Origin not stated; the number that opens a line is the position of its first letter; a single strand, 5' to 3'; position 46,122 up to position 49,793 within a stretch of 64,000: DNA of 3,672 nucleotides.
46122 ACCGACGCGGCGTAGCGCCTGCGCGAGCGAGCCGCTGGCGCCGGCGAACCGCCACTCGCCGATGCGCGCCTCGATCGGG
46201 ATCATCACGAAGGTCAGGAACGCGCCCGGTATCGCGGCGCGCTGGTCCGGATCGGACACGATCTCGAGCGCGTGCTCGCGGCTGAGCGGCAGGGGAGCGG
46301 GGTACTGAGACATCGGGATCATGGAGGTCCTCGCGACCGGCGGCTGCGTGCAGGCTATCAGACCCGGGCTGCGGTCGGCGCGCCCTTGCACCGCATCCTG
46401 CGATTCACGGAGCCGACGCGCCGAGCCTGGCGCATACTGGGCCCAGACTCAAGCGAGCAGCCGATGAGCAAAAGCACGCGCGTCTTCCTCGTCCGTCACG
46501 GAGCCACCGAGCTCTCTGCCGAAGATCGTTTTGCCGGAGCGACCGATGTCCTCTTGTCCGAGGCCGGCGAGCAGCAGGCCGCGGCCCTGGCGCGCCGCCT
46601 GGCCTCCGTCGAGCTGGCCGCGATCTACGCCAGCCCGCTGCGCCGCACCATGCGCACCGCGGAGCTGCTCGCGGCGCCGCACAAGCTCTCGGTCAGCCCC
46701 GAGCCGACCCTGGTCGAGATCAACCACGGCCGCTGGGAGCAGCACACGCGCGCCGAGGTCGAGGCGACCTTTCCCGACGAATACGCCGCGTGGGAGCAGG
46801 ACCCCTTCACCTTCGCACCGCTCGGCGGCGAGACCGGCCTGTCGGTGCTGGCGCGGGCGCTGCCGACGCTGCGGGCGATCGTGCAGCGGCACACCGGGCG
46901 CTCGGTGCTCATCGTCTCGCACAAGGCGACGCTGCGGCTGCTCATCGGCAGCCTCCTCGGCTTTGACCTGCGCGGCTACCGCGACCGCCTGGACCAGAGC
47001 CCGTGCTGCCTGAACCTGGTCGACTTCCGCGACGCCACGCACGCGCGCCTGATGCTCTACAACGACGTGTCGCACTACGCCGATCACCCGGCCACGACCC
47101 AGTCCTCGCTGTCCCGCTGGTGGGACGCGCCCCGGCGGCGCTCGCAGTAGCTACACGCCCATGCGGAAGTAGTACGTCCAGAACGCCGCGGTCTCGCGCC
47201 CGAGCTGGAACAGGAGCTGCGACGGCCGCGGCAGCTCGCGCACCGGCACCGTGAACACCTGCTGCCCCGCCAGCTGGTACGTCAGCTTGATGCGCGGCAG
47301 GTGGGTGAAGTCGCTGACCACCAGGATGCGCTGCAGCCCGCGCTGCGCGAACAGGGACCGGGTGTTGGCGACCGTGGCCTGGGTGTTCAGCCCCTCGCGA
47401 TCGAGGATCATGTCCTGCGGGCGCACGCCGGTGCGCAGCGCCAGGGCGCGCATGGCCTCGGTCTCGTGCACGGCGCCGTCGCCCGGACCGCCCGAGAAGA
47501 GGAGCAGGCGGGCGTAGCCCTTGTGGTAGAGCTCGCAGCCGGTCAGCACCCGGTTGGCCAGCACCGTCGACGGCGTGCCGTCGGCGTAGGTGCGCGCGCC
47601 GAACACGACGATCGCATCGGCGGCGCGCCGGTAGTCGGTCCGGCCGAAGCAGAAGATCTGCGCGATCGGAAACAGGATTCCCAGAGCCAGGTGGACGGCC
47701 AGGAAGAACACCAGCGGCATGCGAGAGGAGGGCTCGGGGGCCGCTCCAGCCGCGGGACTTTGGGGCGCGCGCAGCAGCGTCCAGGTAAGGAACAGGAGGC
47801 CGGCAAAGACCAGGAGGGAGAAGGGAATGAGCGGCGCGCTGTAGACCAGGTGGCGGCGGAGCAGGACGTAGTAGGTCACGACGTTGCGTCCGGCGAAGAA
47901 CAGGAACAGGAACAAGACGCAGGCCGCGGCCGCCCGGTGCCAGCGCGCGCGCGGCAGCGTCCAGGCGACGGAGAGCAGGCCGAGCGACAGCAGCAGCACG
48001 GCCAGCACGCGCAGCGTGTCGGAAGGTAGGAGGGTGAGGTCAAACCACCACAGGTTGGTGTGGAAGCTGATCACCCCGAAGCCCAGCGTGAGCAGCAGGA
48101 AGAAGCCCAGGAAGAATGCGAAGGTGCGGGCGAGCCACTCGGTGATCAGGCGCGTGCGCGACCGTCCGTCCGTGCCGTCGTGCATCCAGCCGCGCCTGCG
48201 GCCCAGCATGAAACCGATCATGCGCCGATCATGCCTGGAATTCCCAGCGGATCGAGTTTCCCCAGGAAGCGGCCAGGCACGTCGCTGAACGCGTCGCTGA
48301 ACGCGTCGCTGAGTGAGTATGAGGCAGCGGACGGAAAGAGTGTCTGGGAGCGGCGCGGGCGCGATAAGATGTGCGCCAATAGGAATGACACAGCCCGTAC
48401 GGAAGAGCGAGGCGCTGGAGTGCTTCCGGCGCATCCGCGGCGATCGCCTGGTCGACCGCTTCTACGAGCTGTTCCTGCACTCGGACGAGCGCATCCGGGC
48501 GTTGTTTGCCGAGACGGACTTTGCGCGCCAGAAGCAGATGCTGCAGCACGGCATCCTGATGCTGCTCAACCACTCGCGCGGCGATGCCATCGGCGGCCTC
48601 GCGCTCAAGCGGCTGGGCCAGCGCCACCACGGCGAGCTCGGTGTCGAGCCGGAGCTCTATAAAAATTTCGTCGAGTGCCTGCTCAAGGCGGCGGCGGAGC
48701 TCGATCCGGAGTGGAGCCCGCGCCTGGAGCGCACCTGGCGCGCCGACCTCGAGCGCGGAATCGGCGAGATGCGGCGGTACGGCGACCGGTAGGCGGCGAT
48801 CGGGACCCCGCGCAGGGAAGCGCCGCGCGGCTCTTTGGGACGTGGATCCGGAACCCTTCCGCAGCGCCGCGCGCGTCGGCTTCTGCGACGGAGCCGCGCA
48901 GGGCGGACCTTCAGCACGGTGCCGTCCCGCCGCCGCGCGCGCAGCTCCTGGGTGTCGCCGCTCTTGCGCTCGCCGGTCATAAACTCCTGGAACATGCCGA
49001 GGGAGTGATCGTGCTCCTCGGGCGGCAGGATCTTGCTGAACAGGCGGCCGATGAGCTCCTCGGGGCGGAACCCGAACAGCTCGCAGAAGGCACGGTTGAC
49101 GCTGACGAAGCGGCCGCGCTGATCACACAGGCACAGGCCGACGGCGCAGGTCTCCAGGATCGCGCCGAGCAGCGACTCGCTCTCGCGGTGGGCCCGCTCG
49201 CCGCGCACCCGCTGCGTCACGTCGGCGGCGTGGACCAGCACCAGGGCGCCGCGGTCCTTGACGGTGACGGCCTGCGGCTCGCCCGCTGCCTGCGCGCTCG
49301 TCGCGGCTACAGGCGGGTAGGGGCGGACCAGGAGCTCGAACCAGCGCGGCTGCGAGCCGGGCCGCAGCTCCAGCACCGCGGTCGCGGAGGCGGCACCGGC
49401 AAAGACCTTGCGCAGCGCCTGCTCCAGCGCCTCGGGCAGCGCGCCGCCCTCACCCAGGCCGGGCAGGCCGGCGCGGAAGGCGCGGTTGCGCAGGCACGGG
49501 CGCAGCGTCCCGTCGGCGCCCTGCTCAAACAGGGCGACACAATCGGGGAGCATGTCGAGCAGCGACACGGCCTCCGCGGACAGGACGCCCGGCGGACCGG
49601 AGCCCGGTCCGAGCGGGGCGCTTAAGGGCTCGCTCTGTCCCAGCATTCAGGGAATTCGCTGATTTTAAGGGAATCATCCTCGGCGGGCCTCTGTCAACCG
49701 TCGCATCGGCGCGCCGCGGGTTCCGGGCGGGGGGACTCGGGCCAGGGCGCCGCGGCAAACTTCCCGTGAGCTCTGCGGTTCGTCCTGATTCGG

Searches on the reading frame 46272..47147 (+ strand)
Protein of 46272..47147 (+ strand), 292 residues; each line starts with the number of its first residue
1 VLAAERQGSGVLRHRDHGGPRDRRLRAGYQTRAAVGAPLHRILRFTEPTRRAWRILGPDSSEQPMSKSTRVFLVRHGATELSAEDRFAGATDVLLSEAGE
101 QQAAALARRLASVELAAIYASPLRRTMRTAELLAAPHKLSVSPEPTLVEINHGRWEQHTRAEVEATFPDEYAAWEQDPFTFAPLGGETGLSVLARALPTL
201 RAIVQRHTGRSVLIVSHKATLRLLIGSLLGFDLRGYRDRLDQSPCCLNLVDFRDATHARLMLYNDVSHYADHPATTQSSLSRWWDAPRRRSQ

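Call 86: search_protein_families(library=pfam, proteins=[window:46272-47147:+], max_evalue=0.001)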
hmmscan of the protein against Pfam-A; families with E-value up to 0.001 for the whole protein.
window:46272-47147:+ (292 aa): 1 family
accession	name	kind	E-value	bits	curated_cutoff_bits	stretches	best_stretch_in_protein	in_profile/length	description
PF00300.27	His_Phos_1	-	5.8e-56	189.7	21.7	1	71-264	1-192/194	Histidine phosphatase superfamily (branch 1)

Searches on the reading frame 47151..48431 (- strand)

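Call 86: search_protein_families(library=pfam, proteins=[window:47151-48431:-], max_evalue=0.001)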
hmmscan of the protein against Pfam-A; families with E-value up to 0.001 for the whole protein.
window:47151-48431:- (426 aa): 1 family
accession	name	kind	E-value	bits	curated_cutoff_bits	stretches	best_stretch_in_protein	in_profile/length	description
PF02698.23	DUF218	-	5.2e-22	78.6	27.6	1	272-405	1-117/133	DUF218 domain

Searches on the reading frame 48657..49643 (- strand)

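Call 86: search_protein_families(library=pfam, proteins=[window:48657-49643:-], max_evalue=0.001)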
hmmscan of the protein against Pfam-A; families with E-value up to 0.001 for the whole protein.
window:48657-49643:- (328 aa): 6 families
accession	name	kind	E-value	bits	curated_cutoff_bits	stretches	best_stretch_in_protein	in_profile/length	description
PF08448.16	PAS_4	-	5.2e-15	56.1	23.1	1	167-247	5-84/110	PAS fold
PF00989.32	PAS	-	1.5e-12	48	22.6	1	161-256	5-99/113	PAS fold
PF13426.13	PAS_9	-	2.7e-11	44.1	27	1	168-244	2-75/103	PAS domain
PF13188.13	PAS_8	-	2.3e-09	37.2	21.8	1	161-213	5-56/65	PAS domain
PF12860.13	PAS_7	-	1.4e-06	28.9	27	1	164-251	2-95/115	PAS fold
PF08447.18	PAS_3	-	3.2e-06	27.8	25.6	1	180-244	2-66/89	PAS fold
